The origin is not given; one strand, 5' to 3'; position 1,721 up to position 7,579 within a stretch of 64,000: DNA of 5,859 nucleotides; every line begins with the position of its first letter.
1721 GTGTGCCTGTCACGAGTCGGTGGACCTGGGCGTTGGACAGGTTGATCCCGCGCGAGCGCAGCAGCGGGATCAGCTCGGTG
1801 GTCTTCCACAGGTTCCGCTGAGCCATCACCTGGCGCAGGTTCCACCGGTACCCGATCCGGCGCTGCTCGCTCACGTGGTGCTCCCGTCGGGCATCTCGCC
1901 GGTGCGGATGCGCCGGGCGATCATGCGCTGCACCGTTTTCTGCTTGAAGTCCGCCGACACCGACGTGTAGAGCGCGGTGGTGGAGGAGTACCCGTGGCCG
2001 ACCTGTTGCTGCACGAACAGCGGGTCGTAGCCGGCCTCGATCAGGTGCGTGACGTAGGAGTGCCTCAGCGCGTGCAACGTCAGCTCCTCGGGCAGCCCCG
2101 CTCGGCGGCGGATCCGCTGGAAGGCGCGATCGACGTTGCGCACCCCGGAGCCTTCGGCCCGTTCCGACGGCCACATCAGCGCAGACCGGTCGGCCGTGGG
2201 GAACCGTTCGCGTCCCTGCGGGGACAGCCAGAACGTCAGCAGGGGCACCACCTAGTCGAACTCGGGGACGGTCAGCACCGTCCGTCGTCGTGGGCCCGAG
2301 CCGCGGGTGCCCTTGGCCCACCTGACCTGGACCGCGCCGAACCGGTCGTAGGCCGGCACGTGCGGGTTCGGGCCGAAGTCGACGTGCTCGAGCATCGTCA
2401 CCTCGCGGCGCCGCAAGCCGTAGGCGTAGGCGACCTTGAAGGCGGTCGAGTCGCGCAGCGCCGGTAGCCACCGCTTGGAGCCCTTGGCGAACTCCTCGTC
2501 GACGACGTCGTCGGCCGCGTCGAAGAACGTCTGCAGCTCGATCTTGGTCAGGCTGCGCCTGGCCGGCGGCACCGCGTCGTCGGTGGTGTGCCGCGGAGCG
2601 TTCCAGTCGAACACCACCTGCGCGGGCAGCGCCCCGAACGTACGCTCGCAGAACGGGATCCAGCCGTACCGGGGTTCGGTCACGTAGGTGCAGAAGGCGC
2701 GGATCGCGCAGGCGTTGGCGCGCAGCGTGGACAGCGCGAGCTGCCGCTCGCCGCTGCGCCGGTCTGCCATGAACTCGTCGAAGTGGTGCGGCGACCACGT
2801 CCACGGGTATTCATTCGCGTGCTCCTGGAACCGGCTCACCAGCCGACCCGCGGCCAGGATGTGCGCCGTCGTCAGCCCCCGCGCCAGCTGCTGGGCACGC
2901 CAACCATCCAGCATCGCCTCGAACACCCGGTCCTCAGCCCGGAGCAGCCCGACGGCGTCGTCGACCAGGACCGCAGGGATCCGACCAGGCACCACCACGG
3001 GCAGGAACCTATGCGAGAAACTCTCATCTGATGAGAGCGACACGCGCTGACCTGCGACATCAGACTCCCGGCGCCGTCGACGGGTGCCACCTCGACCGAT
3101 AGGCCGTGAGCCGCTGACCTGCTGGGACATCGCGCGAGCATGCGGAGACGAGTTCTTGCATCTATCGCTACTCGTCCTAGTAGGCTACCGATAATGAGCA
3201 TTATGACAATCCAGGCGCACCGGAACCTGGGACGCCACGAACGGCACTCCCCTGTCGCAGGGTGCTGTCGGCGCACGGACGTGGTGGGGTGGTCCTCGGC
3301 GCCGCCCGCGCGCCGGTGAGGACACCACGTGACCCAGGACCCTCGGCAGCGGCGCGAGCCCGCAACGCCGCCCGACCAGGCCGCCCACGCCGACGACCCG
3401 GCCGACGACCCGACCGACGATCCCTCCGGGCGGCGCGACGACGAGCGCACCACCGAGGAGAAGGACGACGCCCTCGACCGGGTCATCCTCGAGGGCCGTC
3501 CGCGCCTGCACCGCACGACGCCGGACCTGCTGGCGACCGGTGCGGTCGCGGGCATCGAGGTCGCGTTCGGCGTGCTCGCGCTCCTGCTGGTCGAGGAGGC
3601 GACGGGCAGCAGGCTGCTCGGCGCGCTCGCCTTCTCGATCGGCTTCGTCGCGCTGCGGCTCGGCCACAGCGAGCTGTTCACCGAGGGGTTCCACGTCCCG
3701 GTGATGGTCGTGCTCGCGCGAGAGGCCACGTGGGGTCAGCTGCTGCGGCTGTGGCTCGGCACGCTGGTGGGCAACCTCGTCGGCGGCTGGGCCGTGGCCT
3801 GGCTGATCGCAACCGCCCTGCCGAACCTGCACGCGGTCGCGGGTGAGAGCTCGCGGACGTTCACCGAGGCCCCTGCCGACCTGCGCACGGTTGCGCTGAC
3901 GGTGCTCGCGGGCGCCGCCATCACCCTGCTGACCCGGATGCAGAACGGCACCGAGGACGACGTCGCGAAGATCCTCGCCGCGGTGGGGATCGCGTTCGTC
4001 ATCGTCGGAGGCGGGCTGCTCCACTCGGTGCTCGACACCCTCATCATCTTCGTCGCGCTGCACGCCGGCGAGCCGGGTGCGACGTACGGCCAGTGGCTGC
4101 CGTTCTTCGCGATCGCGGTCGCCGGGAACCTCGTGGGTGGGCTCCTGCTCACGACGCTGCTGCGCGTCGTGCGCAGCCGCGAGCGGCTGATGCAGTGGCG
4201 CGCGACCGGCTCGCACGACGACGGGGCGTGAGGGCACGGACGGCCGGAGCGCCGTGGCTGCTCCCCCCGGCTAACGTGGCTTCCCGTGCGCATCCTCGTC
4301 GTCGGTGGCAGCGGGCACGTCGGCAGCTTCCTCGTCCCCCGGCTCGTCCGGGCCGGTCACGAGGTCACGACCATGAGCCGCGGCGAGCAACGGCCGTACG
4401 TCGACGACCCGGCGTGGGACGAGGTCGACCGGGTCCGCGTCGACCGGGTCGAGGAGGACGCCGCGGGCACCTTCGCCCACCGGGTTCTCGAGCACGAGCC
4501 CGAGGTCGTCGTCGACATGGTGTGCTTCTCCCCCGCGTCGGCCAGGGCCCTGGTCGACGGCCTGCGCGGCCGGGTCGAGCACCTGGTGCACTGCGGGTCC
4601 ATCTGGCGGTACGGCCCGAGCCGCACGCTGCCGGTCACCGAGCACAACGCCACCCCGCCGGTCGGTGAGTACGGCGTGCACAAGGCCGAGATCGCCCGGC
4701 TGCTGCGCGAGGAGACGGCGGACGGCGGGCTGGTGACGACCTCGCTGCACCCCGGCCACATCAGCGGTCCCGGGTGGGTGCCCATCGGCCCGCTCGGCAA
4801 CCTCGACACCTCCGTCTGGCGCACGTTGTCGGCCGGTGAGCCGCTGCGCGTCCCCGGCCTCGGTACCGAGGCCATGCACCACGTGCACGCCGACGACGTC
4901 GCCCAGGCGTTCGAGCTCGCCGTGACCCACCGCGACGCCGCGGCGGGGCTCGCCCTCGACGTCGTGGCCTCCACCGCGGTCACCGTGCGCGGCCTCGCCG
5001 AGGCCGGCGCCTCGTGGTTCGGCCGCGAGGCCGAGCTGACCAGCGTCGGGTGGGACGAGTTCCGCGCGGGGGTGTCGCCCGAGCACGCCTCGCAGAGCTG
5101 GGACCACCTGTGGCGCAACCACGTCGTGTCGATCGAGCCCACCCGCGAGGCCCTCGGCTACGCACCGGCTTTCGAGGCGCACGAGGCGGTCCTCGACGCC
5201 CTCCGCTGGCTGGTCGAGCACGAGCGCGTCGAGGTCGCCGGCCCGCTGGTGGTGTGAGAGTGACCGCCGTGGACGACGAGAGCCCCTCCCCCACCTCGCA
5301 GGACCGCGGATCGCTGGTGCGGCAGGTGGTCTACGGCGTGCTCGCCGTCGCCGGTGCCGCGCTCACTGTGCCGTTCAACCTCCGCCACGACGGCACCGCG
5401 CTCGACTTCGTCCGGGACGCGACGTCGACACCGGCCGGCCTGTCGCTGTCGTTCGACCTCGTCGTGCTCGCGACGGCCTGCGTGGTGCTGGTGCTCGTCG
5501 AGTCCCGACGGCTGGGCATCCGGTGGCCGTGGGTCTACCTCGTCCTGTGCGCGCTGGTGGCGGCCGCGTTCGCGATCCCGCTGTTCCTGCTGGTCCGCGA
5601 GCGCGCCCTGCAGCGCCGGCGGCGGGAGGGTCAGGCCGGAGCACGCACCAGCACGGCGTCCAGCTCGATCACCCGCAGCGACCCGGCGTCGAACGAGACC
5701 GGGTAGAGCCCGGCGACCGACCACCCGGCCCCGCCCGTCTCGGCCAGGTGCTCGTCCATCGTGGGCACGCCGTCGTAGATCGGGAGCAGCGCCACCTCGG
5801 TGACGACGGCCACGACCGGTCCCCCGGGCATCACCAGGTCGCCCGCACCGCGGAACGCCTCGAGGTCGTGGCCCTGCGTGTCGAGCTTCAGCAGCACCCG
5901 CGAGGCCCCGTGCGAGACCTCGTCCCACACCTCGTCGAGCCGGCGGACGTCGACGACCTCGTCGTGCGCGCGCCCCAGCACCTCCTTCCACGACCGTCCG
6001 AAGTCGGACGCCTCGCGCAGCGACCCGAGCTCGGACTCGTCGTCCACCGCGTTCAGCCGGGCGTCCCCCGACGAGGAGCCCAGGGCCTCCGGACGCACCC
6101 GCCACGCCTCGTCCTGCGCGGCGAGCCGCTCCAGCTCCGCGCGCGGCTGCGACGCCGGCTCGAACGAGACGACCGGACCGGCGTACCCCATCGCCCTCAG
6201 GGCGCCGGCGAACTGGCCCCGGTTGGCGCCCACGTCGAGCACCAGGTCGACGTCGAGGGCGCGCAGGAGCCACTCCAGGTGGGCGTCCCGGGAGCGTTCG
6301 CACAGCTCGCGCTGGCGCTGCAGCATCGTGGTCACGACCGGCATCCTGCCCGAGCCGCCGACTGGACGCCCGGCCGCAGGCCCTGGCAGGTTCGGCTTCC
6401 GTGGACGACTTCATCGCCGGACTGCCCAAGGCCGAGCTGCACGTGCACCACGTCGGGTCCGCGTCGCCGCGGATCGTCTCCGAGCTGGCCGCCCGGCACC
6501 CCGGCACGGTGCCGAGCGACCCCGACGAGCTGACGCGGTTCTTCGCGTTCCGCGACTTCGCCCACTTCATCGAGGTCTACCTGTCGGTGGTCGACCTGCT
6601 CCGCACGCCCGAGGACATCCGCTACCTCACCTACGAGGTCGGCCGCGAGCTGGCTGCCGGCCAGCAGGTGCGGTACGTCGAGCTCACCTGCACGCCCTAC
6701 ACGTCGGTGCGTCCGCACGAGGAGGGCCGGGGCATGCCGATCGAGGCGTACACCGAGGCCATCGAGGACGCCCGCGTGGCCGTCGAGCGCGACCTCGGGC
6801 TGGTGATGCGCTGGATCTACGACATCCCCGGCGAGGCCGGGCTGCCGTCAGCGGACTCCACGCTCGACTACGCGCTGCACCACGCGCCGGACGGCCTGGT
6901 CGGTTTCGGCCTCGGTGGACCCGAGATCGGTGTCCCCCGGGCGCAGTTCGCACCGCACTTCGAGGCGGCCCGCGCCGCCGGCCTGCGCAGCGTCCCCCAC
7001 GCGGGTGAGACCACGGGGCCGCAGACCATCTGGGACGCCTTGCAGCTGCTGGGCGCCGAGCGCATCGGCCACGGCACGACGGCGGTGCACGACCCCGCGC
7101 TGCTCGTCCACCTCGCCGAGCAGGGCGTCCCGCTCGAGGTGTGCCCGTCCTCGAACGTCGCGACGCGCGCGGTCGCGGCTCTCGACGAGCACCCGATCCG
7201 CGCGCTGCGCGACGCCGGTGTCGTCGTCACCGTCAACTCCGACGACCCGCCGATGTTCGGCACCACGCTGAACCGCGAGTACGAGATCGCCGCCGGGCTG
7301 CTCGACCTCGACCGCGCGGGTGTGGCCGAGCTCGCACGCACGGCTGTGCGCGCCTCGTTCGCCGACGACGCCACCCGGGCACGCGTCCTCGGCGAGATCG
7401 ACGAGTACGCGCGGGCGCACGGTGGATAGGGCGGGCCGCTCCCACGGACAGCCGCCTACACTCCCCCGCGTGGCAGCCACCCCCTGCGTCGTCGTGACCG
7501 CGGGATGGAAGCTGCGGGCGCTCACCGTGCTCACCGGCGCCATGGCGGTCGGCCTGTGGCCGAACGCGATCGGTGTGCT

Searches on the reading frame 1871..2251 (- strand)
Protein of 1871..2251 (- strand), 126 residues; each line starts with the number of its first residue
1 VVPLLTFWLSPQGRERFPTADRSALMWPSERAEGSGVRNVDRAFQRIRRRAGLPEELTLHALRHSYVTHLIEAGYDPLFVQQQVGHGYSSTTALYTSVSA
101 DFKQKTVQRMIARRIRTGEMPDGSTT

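Call 60: search_protein_families(library=pfam, proteins=[window:1871-2251:-], max_evalue=0.001)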
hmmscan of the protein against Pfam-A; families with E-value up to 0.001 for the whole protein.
window:1871-2251:- (126 aa): 1 family
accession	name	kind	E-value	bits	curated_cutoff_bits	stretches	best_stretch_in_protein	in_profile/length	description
PF00589.27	Phage_integrase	-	1.2e-14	54.9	27.1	1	19-99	89-169/172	Phage integrase family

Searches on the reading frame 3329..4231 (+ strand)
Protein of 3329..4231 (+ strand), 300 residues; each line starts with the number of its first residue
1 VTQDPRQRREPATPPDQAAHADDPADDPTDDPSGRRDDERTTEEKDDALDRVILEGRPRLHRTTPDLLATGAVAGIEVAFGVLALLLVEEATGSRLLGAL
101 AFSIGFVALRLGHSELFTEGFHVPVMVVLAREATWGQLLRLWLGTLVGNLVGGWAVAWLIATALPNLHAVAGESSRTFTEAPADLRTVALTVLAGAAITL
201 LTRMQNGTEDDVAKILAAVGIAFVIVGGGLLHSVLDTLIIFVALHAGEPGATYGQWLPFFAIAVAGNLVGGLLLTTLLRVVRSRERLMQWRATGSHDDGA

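Call 60: search_protein_families(library=pfam, proteins=[window:3329-4231:+], max_evalue=0.001)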
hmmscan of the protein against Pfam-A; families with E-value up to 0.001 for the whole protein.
window:3329-4231:+ (300 aa): 1 family
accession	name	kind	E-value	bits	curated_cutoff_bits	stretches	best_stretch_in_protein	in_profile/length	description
PF01226.23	Form_Nir_trans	-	3.2e-39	135.2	34.6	1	49-279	3-238/240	Formate/nitrite transporter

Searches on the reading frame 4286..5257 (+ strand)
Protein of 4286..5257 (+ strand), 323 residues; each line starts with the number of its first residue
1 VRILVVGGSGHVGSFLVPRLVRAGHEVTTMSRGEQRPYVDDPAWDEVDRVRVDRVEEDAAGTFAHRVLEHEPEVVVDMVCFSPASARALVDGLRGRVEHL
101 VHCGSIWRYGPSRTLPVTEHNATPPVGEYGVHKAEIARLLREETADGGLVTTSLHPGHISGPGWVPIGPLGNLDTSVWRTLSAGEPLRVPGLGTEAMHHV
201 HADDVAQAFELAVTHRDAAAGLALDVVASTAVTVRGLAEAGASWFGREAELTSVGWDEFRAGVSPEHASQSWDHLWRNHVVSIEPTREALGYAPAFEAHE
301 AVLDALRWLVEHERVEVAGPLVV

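Call 60: search_protein_families(library=pfam, proteins=[window:4286-5257:+], max_evalue=0.001)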
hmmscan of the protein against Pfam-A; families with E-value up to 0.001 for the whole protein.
window:4286-5257:+ (323 aa): 2 families
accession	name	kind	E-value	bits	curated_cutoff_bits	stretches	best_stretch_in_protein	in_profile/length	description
PF01370.27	Epimerase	-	7.9e-22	78.3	20.9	1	3-218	1-230/240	NAD dependent epimerase/dehydratase family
PF16363.11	GDP_Man_Dehyd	-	3e-05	24.1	27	0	4-39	1-36/332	GDP-mannose 4,6 dehydratase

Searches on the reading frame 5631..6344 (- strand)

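Call 3: search_protein_families(library=pfam, proteins=[window:5631-6344:-], max_evalue=0.01)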
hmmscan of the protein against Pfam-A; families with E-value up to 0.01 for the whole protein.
window:5631-6344:- (237 aa): 1 family
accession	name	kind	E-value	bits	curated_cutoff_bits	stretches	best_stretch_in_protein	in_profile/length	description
PF05050.19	Methyltransf_21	-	5.7e-12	46.5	22.7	1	37-200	1-163/173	Methyltransferase FkbM domain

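Call 4: search_protein_families(library=ncbifam, proteins=[window:5631-6344:-], max_evalue=0.01)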
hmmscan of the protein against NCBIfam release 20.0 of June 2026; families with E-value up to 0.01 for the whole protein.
window:5631-6344:- (237 aa): 1 family
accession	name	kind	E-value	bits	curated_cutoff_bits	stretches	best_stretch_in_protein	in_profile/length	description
TIGR01444.1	fkbM_fam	subfamily_domain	2.3e-20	73.5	37.7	1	35-169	2-129/143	FkbM family methyltransferase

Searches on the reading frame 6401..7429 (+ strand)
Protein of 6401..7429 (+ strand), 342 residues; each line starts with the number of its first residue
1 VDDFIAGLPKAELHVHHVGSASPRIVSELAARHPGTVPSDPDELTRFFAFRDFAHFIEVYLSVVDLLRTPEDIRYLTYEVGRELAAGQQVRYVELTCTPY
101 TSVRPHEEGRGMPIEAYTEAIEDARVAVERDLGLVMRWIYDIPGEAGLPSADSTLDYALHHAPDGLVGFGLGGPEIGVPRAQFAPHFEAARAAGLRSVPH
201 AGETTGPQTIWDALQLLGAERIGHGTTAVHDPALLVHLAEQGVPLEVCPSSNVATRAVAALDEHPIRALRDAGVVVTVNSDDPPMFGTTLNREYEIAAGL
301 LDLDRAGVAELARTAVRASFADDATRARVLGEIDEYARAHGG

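Call 3: search_protein_families(library=pfam, proteins=[window:6401-7429:+], max_evalue=0.01)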
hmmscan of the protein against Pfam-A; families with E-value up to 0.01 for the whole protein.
window:6401-7429:+ (342 aa): 2 families
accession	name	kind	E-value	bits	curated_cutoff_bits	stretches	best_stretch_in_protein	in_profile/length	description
PF00962.28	A_deaminase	-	5.1e-98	328.6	27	1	9-335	1-329/330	Adenosine deaminase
PF19326.5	AMP_deaminase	-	5.5e-07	28.8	27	1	199-332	456-588/630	AMP deaminase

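Call 4: search_protein_families(library=ncbifam, proteins=[window:6401-7429:+], max_evalue=0.01)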
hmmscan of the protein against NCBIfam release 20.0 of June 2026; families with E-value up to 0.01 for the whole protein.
window:6401-7429:+ (342 aa): 12 families
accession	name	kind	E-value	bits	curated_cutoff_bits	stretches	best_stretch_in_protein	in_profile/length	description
NF006854.0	PRK09358.3-1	equivalog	1.3e-179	596.6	530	1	2-338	8-339/344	adenosine deaminase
NF006848.0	PRK09358.1-3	equivalog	5.6e-80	269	426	1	7-333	3-323/325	adenosine deaminase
TIGR01430.1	aden_deam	equivalog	2.5e-77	260.1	216.55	1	8-331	1-321/323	adenosine deaminase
NF006850.0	PRK09358.1-6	equivalog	1.3e-67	228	419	1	1-339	1-333/334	adenosine deaminase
NF006849.0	PRK09358.1-5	equivalog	3.5e-55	187.5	494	1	5-338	9-342/350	adenosine deaminase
NF006846.0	PRK09358.1-1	equivalog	3.8e-49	167.5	459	1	8-328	6-325/333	adenosine deaminase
NF006847.0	PRK09358.1-2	equivalog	2.5e-42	145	412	1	4-333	9-352/364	adenosine deaminase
NF006856.0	PRK09358.3-3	equivalog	3.1e-21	75.8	510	1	170-294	165-289/316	adenosine deaminase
NF006859.0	PRK09358.3-6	equivalog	1.4e-16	60.6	549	1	171-291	155-275/299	adenosine deaminase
TIGR01431.1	adm_rel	subfamily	4.2e-15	55.5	315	1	160-291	284-422/479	adenosine deaminase-related growth factor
TIGR01429.1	AMP_deaminase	equivalog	5.5e-07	28.7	726.3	1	198-332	442-575/611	AMP deaminase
NF041744.1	RdrB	equivalog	1.8e-06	26.7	800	1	269-296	789-816/850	antiviral RADAR system adenosine deaminase RdrB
